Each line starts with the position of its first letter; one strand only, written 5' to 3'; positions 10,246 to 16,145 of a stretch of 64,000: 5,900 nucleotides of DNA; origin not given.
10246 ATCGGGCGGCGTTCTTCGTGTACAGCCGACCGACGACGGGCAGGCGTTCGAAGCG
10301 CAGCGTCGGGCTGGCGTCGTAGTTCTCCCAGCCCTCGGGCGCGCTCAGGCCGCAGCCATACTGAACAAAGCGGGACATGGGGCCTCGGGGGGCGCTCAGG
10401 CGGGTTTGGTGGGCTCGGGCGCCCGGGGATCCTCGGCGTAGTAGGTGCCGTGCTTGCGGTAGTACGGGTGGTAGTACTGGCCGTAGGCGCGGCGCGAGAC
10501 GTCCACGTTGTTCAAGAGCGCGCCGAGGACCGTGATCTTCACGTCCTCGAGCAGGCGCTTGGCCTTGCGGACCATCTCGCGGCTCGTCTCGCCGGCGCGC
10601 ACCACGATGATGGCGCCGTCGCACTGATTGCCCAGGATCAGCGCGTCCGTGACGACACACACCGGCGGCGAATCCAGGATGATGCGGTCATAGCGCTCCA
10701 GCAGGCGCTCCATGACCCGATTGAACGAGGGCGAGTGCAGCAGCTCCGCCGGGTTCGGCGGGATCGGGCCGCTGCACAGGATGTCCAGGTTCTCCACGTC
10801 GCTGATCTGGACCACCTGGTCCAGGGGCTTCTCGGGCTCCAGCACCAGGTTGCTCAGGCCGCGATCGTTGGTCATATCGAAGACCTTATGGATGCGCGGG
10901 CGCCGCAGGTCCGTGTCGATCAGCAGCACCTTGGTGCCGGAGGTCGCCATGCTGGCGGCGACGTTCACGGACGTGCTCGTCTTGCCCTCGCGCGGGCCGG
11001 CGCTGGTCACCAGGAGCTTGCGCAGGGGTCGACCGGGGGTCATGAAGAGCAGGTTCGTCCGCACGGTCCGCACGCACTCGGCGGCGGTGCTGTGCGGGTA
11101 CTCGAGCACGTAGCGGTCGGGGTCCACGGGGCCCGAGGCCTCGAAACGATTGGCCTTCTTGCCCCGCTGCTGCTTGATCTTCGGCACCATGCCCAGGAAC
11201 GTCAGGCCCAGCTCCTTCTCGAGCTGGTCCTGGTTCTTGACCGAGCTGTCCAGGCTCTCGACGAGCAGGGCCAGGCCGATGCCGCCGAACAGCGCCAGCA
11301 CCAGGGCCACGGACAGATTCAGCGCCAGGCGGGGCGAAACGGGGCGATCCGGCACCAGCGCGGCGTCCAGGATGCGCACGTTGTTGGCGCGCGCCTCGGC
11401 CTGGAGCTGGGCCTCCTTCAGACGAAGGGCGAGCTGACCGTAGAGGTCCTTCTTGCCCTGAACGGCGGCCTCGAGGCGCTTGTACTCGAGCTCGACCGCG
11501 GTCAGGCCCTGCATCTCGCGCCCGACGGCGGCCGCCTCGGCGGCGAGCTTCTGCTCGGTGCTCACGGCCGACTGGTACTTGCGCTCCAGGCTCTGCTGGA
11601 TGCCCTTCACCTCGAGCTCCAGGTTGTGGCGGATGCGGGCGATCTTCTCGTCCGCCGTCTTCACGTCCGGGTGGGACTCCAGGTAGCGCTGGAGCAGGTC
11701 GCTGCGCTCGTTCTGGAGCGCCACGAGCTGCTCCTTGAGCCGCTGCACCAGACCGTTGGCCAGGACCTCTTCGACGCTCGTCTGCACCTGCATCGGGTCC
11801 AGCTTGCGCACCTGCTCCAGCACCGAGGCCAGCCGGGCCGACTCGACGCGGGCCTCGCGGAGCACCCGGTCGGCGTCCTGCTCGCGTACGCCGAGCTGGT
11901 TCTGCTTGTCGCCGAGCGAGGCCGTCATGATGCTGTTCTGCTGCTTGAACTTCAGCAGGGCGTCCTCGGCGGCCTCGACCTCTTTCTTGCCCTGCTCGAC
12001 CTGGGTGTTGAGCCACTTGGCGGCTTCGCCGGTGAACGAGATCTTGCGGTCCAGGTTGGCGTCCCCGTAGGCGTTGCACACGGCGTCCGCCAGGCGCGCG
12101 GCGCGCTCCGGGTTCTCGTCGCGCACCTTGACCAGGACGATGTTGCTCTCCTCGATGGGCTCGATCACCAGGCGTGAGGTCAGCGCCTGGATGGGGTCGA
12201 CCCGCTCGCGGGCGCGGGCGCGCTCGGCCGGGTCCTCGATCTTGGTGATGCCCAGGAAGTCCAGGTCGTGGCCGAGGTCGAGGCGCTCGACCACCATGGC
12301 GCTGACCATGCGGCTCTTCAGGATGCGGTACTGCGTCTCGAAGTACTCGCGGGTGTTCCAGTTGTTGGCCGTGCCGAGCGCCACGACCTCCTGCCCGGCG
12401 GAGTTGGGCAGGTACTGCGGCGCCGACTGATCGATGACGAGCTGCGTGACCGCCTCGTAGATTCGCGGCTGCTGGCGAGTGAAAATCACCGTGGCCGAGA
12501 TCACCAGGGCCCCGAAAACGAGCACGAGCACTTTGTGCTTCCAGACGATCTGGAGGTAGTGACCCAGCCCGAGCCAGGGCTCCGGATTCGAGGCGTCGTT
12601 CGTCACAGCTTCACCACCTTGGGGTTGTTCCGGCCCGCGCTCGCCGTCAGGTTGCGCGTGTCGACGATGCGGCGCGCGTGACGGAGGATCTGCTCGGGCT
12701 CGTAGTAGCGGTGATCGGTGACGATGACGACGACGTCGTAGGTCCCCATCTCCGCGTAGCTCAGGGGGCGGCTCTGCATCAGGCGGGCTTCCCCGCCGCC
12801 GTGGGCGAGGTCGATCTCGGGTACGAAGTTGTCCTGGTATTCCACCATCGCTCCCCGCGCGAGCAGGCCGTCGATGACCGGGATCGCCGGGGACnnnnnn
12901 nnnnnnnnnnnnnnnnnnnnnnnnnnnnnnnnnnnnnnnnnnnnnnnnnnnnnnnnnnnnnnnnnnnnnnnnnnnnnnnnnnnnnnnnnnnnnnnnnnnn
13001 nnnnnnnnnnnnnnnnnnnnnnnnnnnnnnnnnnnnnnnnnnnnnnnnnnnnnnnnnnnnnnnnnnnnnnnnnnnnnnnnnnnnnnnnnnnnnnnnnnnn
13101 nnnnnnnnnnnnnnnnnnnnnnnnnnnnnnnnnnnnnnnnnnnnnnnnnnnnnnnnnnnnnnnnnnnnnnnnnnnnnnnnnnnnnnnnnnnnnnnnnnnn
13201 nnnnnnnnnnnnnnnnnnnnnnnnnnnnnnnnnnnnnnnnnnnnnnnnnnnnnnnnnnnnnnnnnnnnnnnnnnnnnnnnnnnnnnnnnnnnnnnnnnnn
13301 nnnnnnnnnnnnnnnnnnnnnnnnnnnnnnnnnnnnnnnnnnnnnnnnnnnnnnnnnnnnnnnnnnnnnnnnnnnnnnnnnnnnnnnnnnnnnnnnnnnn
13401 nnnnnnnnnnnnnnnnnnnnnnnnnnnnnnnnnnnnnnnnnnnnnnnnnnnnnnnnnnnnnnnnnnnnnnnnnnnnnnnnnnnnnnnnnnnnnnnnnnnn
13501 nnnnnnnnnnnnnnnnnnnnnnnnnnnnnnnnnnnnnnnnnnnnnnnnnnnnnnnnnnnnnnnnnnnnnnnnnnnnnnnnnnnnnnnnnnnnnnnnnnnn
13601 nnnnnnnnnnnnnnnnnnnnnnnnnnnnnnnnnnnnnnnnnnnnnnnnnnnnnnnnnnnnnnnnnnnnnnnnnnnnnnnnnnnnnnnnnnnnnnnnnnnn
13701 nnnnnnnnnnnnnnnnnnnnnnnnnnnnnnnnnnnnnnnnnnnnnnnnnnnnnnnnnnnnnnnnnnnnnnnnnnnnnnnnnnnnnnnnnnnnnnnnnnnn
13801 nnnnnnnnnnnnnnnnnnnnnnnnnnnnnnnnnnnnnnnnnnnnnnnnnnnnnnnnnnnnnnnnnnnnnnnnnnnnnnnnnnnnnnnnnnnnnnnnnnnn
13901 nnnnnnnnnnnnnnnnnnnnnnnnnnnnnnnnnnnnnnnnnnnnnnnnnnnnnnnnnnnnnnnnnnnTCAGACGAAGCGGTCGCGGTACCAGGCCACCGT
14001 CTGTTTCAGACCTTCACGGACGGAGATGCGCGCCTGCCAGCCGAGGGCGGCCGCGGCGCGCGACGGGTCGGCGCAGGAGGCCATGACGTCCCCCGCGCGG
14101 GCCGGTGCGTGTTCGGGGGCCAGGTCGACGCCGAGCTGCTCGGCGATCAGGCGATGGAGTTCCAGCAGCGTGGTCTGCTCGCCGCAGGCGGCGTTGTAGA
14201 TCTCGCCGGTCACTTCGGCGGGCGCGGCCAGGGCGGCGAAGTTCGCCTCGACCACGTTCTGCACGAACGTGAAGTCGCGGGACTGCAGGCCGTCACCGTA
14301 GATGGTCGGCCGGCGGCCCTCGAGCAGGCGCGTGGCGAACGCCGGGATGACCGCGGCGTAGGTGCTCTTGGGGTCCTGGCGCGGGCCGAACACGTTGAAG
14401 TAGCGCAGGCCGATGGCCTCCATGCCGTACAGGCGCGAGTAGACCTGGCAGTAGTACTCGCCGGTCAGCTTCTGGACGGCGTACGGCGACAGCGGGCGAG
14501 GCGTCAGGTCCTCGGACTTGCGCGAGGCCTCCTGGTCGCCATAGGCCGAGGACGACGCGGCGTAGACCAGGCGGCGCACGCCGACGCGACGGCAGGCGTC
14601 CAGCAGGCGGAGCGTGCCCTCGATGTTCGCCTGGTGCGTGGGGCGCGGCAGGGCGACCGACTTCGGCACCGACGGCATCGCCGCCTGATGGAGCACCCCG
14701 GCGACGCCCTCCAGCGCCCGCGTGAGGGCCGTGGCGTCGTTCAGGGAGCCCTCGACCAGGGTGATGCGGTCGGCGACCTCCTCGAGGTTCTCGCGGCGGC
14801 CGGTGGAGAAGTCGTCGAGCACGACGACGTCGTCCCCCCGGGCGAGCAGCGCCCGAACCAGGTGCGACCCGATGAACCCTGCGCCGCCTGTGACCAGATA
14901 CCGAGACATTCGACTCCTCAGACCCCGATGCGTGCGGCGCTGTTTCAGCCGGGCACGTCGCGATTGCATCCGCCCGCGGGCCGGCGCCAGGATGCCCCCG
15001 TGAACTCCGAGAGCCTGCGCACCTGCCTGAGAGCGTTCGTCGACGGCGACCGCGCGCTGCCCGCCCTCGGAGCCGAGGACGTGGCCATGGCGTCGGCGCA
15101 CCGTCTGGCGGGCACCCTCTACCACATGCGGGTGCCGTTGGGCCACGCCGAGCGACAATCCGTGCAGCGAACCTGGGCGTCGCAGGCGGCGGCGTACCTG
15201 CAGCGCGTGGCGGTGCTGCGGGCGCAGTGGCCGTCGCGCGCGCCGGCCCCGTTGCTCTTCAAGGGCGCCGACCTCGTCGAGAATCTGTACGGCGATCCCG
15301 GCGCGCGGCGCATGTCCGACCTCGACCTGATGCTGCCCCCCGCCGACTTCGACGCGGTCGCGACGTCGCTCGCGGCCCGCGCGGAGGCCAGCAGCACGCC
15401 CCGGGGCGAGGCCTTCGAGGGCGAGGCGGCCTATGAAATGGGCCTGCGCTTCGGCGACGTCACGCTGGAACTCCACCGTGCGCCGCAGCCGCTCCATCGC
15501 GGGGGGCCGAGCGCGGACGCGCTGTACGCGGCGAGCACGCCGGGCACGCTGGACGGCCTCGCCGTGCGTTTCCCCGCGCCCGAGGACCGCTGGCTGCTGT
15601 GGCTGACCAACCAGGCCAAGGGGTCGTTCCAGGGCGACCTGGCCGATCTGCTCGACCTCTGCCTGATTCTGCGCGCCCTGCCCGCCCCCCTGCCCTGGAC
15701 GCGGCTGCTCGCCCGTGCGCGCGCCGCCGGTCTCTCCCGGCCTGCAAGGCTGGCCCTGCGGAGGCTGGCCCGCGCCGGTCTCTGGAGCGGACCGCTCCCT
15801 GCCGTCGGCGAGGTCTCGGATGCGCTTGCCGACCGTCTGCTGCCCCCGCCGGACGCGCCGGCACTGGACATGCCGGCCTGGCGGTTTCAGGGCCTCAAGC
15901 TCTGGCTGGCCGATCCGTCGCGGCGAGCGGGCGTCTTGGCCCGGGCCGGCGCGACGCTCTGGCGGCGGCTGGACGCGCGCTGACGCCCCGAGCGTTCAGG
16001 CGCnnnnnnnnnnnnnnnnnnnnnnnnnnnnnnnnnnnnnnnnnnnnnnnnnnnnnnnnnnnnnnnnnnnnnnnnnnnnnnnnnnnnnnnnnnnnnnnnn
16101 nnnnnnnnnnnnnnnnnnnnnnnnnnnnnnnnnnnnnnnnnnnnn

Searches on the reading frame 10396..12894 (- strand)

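Call 9: search_protein_families(library=pfam, proteins=[window:10396-12894:-], max_evalue=0.001)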
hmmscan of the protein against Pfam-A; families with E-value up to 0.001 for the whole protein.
window:10396-12894:- (832 aa): 6 families
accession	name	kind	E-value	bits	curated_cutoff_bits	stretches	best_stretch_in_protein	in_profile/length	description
PF13807.11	GNVR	-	3.7e-13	49.6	27.7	1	473-544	8-79/82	G-rich domain on putative tyrosine kinase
PF13614.12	AAA_31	-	1.8e-11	44.8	27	1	637-777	14-159/177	AAA domain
PF10609.15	ParA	-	3.2e-11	43.6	27.1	1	627-820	6-198/246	NUBPL iron-transfer P-loop NTPase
PF02706.20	Wzz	-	6.6e-08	33.2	25.5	1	110-203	5-89/91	Chain length determinant protein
PF01656.29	CbiA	-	2.3e-06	28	25.4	1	636-801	10-87/125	CobQ/CobB/MinD/ParA nucleotide binding domain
PF09140.17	MipZ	-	0.00063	19.6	20.7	0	636-743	12-108/262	ATPase MipZ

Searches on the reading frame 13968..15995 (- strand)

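Call 9: search_protein_families(library=pfam, proteins=[window:13968-15995:-], max_evalue=0.001)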
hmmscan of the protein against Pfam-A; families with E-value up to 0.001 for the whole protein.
window:13968-15995:- (675 aa): 8 families
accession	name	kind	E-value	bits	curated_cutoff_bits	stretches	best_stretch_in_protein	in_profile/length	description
PF01370.27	Epimerase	-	4.8e-65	219.8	20.9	1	367-603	2-240/240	NAD dependent epimerase/dehydratase family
PF16363.11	GDP_Man_Dehyd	-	4.2e-57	194.5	27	1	367-666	1-332/332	GDP-mannose 4,6 dehydratase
PF01073.25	3Beta_HSD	-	6.7e-23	81.5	22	1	367-600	1-246/280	3-beta hydroxysteroid dehydrogenase/isomerase family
PF13460.12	NAD_binding_10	-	3e-13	50.5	27.2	1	370-515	1-130/184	NAD(P)H-binding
PF02719.21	Polysacc_synt_2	-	9.3e-13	48.4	20.2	1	367-624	2-250/293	Polysaccharide biosynthesis protein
PF04321.23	RmlD_sub_bind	-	6.9e-11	42.2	27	1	366-627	3-236/287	RmlD substrate binding domain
PF05368.20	NmrA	-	1.2e-08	35.4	27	1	365-481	4-107/298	NmrA-like family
PF07993.18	NAD_binding_4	-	2.2e-07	30.7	20.1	1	368-506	1-161/258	Male sterility protein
